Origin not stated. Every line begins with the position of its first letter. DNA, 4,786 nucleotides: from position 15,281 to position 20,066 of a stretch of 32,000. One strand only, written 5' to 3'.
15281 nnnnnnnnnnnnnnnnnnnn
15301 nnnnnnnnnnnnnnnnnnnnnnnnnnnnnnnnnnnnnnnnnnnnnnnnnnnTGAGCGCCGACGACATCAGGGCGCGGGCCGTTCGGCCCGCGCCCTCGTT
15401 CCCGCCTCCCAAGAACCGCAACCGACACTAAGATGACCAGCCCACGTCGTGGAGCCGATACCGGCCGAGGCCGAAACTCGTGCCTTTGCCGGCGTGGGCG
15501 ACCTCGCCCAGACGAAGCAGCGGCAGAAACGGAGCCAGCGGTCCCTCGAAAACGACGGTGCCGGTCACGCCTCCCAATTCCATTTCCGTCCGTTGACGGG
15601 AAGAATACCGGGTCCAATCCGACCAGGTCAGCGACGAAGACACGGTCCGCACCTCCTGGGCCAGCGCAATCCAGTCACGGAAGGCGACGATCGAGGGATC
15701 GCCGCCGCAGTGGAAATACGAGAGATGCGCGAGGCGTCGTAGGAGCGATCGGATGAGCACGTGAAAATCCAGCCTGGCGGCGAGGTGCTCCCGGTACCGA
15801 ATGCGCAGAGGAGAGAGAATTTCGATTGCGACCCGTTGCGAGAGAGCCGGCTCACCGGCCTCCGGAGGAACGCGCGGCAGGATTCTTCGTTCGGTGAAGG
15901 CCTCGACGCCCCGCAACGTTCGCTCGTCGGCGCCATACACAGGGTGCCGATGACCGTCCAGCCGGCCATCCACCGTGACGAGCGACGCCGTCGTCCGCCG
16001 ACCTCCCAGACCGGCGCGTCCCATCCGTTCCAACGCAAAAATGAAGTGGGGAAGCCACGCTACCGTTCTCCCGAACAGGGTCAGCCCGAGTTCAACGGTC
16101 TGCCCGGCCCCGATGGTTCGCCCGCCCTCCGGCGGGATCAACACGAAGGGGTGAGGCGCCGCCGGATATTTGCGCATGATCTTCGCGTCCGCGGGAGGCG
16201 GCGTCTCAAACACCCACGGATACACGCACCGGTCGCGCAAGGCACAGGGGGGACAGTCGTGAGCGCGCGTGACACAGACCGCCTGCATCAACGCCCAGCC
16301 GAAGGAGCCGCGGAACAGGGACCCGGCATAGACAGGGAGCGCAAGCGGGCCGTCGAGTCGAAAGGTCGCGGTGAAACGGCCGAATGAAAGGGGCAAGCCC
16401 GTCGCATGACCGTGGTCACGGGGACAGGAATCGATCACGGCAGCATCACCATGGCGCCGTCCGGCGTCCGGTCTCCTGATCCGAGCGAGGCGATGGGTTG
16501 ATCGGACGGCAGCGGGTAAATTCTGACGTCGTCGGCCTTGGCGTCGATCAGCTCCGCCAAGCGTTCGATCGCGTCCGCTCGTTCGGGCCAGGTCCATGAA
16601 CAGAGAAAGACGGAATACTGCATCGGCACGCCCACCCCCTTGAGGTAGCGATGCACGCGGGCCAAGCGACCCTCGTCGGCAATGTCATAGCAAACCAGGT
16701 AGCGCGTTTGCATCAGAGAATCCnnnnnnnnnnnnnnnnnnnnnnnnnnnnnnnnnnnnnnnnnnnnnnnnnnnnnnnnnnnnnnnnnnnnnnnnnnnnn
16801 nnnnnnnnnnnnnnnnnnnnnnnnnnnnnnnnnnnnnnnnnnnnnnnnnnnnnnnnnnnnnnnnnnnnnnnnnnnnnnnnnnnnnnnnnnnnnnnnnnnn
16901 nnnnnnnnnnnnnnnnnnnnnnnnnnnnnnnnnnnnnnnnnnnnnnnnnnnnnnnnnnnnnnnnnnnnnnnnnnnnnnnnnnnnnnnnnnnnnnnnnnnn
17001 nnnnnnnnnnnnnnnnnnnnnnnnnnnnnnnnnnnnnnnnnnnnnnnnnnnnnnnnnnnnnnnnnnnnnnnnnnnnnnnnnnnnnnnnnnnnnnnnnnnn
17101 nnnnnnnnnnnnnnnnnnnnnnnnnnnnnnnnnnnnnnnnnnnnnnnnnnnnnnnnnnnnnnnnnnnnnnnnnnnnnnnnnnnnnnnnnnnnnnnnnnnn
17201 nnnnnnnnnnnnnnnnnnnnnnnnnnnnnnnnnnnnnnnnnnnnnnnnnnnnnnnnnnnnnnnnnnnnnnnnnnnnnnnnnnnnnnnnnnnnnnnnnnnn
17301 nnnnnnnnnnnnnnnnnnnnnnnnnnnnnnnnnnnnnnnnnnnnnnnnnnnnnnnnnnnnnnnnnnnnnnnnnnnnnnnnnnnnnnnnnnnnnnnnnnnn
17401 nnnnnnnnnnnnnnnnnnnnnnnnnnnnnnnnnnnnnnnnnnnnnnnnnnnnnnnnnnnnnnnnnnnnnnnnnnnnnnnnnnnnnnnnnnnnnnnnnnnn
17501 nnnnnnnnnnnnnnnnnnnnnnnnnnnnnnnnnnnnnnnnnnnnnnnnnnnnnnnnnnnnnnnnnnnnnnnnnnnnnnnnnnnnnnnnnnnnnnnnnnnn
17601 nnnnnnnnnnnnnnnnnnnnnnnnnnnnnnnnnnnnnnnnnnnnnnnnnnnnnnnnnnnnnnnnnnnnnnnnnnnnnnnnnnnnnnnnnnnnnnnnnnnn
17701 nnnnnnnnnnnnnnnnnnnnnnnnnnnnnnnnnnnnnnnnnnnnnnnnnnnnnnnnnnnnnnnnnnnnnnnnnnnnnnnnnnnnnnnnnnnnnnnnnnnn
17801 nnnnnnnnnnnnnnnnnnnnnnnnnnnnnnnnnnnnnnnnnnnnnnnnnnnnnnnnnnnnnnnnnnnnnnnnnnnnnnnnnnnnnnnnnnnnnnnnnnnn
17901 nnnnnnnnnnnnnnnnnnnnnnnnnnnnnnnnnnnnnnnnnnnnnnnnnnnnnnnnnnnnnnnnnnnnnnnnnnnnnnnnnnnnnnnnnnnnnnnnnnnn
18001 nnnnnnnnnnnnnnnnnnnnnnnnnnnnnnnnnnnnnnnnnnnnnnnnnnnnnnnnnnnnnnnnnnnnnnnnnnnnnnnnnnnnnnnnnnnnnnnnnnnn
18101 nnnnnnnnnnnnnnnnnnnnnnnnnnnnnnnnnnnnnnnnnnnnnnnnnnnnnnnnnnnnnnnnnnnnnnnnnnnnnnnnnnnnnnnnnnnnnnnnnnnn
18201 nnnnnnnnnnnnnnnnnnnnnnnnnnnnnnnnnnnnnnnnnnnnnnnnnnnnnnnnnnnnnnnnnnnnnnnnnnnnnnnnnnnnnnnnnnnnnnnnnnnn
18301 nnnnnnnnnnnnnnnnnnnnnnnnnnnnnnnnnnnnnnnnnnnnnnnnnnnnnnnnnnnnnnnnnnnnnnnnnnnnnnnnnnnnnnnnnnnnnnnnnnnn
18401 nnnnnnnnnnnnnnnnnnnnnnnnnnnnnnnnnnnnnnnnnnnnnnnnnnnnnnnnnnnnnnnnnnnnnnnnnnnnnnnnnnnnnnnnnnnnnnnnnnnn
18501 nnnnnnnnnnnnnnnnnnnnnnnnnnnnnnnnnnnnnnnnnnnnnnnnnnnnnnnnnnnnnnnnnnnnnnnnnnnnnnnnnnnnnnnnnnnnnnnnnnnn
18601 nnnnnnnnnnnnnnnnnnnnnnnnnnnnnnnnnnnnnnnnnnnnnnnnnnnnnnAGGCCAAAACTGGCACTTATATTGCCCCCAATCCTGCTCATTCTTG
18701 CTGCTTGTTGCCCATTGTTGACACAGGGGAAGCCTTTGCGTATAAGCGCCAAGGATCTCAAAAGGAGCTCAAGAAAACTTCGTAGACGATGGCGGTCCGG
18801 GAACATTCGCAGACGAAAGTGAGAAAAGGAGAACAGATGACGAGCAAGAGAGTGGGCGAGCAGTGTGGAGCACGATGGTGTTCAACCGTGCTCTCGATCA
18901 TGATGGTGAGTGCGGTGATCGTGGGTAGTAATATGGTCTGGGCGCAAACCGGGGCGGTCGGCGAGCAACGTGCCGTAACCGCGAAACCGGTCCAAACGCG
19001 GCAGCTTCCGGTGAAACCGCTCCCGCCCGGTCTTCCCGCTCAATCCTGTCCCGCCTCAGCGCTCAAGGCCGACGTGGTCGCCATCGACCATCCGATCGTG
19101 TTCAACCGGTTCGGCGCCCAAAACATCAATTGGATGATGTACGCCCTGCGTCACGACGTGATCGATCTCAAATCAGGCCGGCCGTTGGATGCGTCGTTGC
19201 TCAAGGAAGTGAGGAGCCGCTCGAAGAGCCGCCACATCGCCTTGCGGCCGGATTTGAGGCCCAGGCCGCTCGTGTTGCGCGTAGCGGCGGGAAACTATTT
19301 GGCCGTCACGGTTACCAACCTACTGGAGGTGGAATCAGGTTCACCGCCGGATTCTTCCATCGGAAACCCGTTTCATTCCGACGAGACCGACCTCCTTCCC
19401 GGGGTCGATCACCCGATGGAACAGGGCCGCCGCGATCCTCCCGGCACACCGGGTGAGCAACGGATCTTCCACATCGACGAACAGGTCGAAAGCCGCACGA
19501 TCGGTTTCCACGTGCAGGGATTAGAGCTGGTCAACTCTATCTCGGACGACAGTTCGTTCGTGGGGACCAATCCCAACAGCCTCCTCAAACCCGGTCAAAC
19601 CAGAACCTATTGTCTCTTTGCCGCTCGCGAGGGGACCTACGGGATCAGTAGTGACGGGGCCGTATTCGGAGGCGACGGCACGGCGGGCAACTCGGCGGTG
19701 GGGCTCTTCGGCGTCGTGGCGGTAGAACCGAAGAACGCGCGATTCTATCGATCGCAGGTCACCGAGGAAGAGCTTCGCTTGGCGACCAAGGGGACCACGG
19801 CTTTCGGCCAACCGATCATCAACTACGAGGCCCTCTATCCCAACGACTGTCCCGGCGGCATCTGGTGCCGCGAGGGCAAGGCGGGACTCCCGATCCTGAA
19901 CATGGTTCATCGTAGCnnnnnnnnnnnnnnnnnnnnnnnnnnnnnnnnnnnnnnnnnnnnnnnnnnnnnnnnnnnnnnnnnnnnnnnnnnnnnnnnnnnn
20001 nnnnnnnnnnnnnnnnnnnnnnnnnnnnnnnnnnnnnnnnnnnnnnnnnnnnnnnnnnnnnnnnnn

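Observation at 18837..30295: Five-gene translationally coupled operon built around a 2288-aa MnxG-like multicopper oxidase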

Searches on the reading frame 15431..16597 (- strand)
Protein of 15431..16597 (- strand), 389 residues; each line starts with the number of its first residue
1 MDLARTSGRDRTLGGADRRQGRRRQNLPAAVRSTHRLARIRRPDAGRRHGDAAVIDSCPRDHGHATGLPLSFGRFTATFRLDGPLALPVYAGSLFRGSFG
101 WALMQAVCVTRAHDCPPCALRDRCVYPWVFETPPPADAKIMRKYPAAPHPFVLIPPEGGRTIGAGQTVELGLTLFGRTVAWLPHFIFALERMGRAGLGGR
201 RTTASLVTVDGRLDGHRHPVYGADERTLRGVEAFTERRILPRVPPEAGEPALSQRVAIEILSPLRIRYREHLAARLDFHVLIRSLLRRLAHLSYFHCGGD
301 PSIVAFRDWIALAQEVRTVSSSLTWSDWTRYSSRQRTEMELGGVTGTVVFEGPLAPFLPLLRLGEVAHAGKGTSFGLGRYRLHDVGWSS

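Call 23: search_protein_families(library=pfam, proteins=[window:15431-16597:-], max_evalue=0.001)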
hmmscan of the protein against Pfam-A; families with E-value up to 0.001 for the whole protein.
window:15431-16597:- (389 aa): 1 family
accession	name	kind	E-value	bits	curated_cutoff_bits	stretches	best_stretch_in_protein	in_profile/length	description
PF10040.14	CRISPR_Cas6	-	2.1e-19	70.4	25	1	258-380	1-89/89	CRISPR-associated endoribonuclease Cas6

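Call 62: search_protein_families(library=ncbifam, proteins=[window:15431-16597:-], max_evalue=0.001)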
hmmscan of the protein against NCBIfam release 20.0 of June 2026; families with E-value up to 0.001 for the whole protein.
window:15431-16597:- (389 aa): 1 family
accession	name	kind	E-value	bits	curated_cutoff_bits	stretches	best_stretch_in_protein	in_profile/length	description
TIGR01877.1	cas_cas6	equivalog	7.3e-07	29.8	58.65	1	241-381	73-200/200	CRISPR-associated endoribonuclease Cas6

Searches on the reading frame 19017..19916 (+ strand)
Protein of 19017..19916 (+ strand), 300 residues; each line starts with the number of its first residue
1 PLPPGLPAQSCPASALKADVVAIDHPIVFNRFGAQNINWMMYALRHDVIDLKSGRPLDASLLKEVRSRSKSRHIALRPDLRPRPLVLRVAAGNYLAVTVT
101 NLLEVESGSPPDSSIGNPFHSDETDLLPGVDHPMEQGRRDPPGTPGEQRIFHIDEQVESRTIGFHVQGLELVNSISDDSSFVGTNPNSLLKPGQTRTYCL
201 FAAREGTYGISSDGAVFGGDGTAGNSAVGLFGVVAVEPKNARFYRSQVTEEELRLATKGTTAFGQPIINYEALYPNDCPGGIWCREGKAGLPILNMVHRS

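Call 46: search_protein_families(library=pfam, proteins=[window:19017-19916:+], max_evalue=5)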
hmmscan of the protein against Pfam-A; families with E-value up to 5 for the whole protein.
window:19017-19916:+ (300 aa): 0 families
